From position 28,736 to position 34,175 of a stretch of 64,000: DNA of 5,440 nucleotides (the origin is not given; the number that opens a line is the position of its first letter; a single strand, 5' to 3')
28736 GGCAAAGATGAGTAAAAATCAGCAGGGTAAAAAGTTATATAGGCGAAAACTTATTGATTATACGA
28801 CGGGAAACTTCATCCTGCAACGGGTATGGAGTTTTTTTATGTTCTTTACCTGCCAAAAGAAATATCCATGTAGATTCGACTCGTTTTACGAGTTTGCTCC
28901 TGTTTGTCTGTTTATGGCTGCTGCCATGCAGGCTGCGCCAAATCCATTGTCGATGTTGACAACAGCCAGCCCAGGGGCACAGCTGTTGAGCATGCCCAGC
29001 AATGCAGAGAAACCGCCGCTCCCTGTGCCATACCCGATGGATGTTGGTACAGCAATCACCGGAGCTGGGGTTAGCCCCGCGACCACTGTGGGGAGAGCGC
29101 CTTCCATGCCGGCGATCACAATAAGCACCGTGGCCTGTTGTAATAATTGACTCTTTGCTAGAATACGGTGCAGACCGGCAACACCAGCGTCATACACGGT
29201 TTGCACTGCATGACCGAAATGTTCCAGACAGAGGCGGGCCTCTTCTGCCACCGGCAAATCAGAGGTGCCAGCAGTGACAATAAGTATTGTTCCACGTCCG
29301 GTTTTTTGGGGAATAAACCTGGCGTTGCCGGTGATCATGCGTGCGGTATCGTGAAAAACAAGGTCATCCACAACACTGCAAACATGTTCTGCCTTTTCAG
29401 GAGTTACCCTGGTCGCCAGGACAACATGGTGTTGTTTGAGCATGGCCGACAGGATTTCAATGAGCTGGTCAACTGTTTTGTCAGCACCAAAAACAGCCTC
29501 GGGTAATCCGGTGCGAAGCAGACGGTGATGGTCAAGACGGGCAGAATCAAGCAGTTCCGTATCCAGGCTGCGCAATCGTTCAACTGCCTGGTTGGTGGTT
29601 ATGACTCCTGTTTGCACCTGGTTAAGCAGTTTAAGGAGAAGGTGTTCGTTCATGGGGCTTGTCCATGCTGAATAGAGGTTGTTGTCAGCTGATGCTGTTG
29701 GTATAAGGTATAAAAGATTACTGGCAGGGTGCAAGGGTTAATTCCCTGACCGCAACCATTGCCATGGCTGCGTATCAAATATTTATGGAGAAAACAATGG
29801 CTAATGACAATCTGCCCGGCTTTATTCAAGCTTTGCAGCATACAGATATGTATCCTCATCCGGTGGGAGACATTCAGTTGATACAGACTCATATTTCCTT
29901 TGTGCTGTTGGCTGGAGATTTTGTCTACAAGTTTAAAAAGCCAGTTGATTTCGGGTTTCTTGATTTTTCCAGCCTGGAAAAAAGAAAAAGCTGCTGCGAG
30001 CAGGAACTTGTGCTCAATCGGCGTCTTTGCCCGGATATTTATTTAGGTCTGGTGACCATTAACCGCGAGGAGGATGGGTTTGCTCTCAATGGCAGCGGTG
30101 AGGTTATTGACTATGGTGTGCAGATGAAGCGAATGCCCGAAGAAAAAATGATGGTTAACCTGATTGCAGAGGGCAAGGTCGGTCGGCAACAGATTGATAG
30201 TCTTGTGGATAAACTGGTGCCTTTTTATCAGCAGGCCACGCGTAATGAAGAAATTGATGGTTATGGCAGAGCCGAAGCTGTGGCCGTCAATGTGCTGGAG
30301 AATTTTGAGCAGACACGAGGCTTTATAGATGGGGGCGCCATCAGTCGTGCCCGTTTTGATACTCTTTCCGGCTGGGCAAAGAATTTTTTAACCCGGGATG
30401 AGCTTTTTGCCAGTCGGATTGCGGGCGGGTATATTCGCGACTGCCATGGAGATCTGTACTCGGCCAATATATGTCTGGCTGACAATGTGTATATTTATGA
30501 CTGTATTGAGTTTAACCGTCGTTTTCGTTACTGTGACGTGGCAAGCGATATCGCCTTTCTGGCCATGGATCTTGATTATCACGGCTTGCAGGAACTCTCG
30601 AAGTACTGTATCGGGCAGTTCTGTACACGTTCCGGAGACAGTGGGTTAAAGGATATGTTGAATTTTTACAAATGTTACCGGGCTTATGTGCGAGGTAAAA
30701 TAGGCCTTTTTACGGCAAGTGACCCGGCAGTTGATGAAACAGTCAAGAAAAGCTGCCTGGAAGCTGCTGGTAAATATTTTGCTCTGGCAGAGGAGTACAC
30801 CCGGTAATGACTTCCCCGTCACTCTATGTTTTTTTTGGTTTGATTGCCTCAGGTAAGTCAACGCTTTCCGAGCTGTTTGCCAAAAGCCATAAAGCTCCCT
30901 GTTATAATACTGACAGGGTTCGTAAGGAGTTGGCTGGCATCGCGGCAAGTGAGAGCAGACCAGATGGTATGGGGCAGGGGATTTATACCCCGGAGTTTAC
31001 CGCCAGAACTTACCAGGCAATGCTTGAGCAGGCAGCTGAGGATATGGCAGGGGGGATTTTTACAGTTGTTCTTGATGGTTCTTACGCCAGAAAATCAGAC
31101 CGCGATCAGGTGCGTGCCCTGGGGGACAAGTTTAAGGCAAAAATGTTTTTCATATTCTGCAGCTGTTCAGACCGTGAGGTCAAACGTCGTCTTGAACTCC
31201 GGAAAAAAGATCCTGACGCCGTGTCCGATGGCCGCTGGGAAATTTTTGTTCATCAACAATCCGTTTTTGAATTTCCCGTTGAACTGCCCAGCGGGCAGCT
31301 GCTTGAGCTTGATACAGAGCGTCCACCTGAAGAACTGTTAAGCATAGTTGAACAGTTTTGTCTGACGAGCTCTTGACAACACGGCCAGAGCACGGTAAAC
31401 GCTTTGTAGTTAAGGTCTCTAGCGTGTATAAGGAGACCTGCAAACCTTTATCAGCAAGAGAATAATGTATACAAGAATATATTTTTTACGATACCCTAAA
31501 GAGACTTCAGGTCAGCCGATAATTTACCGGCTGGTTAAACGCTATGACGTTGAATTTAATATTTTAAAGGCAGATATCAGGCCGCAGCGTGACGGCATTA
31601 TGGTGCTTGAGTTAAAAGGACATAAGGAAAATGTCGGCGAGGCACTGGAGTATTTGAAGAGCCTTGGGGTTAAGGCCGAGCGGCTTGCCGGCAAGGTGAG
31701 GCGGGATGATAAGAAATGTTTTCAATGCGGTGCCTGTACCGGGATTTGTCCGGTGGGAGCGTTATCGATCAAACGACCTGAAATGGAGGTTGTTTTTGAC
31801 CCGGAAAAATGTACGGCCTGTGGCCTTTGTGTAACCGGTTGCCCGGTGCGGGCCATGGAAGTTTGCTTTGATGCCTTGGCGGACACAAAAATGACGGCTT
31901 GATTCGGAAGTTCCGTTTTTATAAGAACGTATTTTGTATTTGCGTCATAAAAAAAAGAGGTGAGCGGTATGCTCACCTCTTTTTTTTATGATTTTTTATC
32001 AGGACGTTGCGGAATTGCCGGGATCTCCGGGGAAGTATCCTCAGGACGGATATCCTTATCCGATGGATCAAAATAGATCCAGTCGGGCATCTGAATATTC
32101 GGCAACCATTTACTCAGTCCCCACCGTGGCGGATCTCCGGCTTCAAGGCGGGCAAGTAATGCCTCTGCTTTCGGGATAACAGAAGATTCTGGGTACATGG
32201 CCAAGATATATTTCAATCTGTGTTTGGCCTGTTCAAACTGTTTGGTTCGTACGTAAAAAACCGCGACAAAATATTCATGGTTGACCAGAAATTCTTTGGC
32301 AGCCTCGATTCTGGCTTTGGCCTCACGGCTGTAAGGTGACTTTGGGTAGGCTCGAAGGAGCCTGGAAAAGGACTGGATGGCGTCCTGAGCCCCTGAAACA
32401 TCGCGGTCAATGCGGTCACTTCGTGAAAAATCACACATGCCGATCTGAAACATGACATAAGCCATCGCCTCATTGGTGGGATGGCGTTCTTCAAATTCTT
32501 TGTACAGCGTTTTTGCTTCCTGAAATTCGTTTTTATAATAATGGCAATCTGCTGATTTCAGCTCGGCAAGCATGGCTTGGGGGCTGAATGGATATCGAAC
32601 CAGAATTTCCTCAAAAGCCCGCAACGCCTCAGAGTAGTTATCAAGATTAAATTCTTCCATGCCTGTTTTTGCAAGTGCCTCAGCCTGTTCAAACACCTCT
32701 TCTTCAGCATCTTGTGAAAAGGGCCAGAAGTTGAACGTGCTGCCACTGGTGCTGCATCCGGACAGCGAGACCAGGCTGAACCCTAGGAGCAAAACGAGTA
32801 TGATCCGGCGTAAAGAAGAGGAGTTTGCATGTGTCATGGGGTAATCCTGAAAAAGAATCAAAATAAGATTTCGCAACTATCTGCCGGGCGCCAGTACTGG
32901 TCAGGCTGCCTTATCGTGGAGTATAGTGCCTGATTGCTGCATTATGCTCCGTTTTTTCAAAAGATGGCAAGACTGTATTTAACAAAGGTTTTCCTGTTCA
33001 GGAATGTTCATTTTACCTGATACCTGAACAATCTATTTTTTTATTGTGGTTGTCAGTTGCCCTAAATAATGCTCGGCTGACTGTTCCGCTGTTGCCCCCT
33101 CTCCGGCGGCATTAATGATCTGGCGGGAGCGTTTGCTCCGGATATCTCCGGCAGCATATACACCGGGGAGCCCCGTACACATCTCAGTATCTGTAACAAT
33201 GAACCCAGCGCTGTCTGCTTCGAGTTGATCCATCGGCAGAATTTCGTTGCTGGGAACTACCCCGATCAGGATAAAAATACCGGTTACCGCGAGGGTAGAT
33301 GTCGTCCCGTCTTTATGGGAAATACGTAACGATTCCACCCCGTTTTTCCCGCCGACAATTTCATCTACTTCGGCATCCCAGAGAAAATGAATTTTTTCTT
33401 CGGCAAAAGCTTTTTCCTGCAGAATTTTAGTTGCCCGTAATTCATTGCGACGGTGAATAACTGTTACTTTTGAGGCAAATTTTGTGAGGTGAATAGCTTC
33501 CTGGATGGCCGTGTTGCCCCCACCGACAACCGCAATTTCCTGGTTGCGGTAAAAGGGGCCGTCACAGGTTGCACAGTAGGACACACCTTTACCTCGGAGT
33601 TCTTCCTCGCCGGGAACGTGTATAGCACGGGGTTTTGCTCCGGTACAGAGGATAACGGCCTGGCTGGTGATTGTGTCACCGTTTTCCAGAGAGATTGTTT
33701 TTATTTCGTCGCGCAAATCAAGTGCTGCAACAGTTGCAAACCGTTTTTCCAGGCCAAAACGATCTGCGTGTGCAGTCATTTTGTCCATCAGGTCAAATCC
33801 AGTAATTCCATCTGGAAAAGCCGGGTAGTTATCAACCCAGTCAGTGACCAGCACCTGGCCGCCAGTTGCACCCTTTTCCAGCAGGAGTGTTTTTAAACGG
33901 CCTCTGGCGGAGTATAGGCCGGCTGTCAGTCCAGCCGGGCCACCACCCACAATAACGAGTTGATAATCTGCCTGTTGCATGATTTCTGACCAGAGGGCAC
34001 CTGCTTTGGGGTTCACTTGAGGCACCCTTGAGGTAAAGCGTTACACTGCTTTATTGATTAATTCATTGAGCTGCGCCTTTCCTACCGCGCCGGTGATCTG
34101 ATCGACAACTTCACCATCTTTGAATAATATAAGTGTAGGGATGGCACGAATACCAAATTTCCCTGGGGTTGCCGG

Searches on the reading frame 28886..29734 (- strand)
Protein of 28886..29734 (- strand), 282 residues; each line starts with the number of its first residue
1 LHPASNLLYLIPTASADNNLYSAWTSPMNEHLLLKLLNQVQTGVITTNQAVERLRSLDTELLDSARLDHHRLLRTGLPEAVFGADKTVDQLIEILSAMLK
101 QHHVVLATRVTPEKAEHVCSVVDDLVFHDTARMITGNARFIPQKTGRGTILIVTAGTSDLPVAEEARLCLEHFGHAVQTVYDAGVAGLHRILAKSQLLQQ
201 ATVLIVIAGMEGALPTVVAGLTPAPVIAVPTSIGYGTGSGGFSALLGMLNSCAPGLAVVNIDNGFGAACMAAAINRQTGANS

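Call 94: search_protein_families(library=pfam, proteins=[window:28886-29734:-], max_evalue=0.00001)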
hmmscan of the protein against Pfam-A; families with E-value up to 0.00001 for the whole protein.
window:28886-29734:- (282 aa): 1 family
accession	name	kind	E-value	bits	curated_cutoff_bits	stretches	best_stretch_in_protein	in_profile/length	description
PF00731.26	AIRC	-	1.5e-15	57.5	30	1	150-275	2-127/148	AIR carboxylase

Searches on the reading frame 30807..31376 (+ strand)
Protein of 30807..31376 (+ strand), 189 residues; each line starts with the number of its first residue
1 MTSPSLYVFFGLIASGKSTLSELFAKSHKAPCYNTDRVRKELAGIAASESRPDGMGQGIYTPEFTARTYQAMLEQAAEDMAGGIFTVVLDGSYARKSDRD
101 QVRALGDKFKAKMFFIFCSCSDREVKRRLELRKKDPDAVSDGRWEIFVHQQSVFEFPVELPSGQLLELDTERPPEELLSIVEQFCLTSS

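Call 94: search_protein_families(library=pfam, proteins=[window:30807-31376:+], max_evalue=0.00001)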
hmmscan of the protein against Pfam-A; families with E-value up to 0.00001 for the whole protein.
window:30807-31376:+ (189 aa): 1 family
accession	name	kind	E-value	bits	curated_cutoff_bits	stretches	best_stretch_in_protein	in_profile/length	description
PF13671.12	AAA_33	-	1.1e-16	61.9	27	1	6-157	1-143/143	AAA domain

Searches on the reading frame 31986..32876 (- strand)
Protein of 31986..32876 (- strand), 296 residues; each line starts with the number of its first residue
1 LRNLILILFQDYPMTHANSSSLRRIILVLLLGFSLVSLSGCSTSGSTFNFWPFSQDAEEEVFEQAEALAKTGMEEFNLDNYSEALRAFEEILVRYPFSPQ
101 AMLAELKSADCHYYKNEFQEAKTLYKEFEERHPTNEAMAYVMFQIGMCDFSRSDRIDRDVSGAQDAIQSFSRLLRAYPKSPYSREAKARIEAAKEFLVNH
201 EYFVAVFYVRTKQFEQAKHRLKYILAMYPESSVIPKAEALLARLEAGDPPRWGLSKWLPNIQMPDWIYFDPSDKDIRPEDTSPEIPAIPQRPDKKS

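Call 94: search_protein_families(library=pfam, proteins=[window:31986-32876:-], max_evalue=0.00001)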
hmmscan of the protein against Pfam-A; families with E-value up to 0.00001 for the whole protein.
window:31986-32876:- (296 aa): 6 families
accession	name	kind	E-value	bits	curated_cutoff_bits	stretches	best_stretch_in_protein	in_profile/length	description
PF13525.12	YfiO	-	4.9e-33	115.1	25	1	65-237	5-180/203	Outer membrane lipoprotein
PF13512.12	TPR_18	-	1.4e-14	54.9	21.9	1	69-190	14-145/145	Tetratricopeptide repeat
PF13174.12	TPR_6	-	1.3e-12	47.9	26.3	0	104-134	2-32/33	Tetratricopeptide repeat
PF13428.12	TPR_14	-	6.9e-09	36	23.5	0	66-104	2-40/44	Tetratricopeptide repeat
PF13432.12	TPR_16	-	1.2e-08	35.6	32.7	0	72-135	4-64/65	Tetratricopeptide repeat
PF07719.23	TPR_2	-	1.6e-08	34.5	27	0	65-96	1-32/34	Tetratricopeptide repeat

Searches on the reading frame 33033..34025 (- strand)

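Call 94: search_protein_families(library=pfam, proteins=[window:33033-34025:-], max_evalue=0.00001)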
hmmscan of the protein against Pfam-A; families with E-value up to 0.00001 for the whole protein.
window:33033-34025:- (330 aa): 6 families
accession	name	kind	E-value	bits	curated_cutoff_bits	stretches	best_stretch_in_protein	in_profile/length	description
PF07992.20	Pyr_redox_2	-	5e-53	180.9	26.1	1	21-310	1-291/291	Pyridine nucleotide-disulphide oxidoreductase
PF13738.12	Pyr_redox_3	-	8.7e-23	81.5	30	1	87-293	91-305/305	Pyridine nucleotide-disulphide oxidoreductase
PF00070.33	Pyr_redox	-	9.5e-17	61.7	22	1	164-236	2-80/82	Pyridine nucleotide-disulphide oxidoreductase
PF03486.20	HI0933_like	-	4.2e-07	30.1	50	0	22-57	2-37/244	HI0933-like protein Rossmann domain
PF01266.30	DAO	-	8.3e-07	29.3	27.9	0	23-55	2-35/353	FAD dependent oxidoreductase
PF01946.23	Thi4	-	5.5e-06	26.2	26.2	0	13-55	10-54/235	Thi4 family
